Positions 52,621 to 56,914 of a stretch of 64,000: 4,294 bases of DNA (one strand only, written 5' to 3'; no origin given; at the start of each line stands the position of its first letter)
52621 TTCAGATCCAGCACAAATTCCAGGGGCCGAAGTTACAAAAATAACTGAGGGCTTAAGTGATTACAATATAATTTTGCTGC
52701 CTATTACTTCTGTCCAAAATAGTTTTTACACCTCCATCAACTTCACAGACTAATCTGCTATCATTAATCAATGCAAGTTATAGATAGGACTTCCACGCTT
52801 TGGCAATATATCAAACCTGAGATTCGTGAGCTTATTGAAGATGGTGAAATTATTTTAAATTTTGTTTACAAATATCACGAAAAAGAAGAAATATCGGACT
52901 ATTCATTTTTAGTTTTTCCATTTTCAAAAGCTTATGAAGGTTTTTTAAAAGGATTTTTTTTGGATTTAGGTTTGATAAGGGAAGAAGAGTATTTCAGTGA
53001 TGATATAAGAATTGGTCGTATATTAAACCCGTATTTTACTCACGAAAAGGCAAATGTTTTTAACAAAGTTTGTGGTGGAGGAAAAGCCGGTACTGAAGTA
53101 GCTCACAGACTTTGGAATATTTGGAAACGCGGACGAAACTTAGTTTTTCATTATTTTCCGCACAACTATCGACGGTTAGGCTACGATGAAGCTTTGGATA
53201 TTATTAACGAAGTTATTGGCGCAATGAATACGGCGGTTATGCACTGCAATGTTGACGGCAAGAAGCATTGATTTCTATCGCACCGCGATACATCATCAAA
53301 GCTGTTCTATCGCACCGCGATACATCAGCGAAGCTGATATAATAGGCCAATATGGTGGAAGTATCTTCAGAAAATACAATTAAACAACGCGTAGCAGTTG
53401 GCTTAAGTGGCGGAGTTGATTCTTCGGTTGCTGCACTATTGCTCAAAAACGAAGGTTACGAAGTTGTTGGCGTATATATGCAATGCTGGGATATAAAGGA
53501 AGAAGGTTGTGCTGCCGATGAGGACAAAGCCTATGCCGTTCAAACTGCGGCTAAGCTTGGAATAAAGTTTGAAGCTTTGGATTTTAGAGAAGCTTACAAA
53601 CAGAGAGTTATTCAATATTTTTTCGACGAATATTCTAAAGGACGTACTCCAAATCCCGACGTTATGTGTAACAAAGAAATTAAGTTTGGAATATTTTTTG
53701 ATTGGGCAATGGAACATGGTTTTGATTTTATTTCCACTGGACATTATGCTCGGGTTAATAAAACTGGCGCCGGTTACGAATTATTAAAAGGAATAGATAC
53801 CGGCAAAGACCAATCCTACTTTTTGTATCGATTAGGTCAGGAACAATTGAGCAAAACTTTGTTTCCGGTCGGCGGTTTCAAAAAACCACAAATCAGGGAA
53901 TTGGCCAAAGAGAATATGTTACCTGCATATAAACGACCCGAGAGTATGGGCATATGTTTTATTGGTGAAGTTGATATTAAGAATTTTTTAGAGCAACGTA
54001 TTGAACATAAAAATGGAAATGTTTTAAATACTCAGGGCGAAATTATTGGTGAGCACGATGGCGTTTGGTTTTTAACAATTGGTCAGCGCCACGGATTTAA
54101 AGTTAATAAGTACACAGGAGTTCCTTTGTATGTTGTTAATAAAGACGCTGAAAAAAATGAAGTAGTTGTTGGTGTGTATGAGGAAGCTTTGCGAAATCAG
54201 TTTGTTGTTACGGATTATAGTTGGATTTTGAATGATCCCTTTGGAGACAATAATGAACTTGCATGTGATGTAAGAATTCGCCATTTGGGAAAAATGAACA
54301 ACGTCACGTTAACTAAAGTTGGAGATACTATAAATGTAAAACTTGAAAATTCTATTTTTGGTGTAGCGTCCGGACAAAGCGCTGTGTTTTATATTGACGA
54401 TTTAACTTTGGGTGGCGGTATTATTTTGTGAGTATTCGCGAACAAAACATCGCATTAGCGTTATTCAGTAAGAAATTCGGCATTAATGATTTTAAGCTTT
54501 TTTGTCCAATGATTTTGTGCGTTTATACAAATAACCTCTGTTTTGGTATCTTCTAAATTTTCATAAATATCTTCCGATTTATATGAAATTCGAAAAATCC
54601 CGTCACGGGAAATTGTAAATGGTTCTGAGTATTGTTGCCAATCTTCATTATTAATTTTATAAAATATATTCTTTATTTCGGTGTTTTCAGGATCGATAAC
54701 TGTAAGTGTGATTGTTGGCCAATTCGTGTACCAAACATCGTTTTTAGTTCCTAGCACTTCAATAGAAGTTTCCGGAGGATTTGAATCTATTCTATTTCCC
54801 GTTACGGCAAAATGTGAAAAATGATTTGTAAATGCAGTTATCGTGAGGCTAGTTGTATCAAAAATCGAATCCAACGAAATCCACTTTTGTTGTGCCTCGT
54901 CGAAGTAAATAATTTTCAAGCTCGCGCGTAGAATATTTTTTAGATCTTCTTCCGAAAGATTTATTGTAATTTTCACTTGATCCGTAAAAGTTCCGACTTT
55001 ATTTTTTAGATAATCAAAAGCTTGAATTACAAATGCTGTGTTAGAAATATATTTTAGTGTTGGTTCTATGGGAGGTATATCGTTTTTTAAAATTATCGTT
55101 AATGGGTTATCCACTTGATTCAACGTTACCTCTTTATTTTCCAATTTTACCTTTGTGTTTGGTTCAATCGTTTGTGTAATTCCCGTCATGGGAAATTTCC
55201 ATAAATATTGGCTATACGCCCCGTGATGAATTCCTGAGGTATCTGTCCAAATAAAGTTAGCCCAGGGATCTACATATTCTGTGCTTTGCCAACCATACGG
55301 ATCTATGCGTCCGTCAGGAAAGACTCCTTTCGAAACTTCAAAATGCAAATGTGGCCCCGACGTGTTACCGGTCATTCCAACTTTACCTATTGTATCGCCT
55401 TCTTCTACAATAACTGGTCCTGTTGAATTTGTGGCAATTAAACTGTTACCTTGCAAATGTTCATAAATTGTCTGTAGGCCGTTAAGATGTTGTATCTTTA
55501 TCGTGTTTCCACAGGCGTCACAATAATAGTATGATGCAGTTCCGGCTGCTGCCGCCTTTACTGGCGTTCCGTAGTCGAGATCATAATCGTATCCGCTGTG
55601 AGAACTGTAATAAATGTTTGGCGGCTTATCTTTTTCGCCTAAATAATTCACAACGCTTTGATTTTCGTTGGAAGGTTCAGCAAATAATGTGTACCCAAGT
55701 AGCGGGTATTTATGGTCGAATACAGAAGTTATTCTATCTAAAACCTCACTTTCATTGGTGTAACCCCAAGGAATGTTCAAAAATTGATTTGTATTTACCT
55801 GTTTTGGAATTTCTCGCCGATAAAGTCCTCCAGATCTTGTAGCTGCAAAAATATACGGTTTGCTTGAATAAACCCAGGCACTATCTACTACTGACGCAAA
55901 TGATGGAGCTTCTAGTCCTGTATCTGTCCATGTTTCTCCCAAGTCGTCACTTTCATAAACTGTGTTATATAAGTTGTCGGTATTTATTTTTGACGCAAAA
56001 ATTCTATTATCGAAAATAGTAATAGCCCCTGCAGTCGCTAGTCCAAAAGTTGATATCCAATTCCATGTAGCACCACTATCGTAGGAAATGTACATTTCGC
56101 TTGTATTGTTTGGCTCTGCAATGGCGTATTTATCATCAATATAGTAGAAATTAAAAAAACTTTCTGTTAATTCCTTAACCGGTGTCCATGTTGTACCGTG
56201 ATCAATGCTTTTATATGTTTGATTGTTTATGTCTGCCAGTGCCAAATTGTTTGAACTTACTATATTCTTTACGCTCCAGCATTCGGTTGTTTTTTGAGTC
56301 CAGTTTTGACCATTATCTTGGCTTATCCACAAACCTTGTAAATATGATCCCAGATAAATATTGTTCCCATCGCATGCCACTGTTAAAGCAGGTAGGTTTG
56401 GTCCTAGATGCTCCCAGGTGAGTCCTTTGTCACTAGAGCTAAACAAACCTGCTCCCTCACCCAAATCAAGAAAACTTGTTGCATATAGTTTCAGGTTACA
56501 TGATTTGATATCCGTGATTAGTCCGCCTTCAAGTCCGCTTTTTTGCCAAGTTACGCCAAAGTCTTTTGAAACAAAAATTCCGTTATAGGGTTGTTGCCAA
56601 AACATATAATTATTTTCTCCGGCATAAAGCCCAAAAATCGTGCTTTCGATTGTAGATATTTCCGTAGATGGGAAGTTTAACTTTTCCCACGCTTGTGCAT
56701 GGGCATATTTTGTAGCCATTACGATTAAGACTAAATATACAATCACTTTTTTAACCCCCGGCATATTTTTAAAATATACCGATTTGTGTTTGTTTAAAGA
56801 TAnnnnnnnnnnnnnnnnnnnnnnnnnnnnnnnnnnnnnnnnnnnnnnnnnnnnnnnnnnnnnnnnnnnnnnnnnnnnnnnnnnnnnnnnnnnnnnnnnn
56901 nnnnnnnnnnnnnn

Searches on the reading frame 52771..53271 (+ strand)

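Call 74: search_protein_families(library=pfam, proteins=[window:52771-53271:+], max_evalue=0.001)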
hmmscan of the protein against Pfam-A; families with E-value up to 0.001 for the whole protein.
window:52771-53271:+ (166 aa): 1 family
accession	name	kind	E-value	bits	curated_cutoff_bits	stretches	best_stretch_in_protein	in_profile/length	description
PF19034.5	RnlA-toxin_DBD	-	0.0006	20.6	27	1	38-127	38-123/125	RNase LS, bacterial toxin DBD domain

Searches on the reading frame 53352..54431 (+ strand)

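Call 74: search_protein_families(library=pfam, proteins=[window:53352-54431:+], max_evalue=0.001)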
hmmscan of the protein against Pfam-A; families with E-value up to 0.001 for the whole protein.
window:53352-54431:+ (359 aa): 7 families
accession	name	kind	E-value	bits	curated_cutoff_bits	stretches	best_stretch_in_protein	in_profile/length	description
PF03054.22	tRNA_Me_trans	-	9.1e-74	247.9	20.6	1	12-205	1-201/202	tRNA methyl transferase HUP domain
PF20259.3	tRNA_Me_trans_M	-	3.7e-21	74.9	27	1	210-274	1-65/66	tRNA methyl transferase PRC-barrel domain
PF20258.4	tRNA_Me_trans_C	-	2.7e-16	60.1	20.6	1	282-358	2-77/77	Aminomethyltransferase beta-barrel domain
PF02540.23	NAD_synthase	-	1.1e-06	28.4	21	1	11-84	18-87/242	NAD synthase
PF24167.1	DUF7411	-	0.00024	21.2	28.7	1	14-89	3-69/194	Family of unknown function (DUF7411)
PF02568.20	ThiI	-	0.00042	20.4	20.5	1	13-84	5-78/197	Thiamine biosynthesis protein (ThiI)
PF00733.27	Asn_synthase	-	0.00054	20.2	21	1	13-80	19-81/354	Asparagine synthase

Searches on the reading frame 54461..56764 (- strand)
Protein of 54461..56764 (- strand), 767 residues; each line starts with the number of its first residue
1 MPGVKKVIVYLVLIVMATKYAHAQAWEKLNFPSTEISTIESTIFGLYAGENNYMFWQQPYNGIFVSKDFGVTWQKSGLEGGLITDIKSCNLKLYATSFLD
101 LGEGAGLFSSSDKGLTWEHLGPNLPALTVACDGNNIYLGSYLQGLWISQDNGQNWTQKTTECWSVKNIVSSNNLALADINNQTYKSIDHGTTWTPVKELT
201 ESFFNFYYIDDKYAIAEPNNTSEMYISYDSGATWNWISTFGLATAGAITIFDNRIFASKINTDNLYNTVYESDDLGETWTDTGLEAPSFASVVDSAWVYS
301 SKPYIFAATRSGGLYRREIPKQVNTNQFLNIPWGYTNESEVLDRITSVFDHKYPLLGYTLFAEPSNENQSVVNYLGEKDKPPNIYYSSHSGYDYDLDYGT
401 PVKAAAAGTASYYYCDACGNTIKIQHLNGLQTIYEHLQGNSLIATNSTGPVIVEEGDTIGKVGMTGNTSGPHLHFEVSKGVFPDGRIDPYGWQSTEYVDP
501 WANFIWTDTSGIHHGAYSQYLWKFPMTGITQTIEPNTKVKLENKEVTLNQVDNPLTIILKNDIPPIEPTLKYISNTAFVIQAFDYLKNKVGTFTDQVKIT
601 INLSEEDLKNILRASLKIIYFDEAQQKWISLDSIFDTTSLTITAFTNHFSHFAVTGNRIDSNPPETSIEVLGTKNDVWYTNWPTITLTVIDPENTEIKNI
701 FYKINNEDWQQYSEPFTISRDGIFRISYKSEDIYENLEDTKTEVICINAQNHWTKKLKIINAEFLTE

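Call 74: search_protein_families(library=pfam, proteins=[window:54461-56764:-], max_evalue=0.001)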
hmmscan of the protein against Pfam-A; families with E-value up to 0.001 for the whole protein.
window:54461-56764:- (767 aa): 4 families
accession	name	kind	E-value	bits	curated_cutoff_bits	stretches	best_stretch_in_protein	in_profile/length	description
PF01551.29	Peptidase_M23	-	1.4e-20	73.7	28.7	1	388-479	2-89/96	Peptidase family M23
PF15902.12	Sortilin-Vps10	-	5.3e-09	35.8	33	1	145-311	3-185/446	Sortilin, neurotensin receptor 3,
PF02012.26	BNR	-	3.2e-08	32.8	27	0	64-75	1-12/12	BNR/Asp-box repeat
PF15899.11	BNR_6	-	0.00022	21.4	27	0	63-75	1-12/14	BNR-Asp box repeat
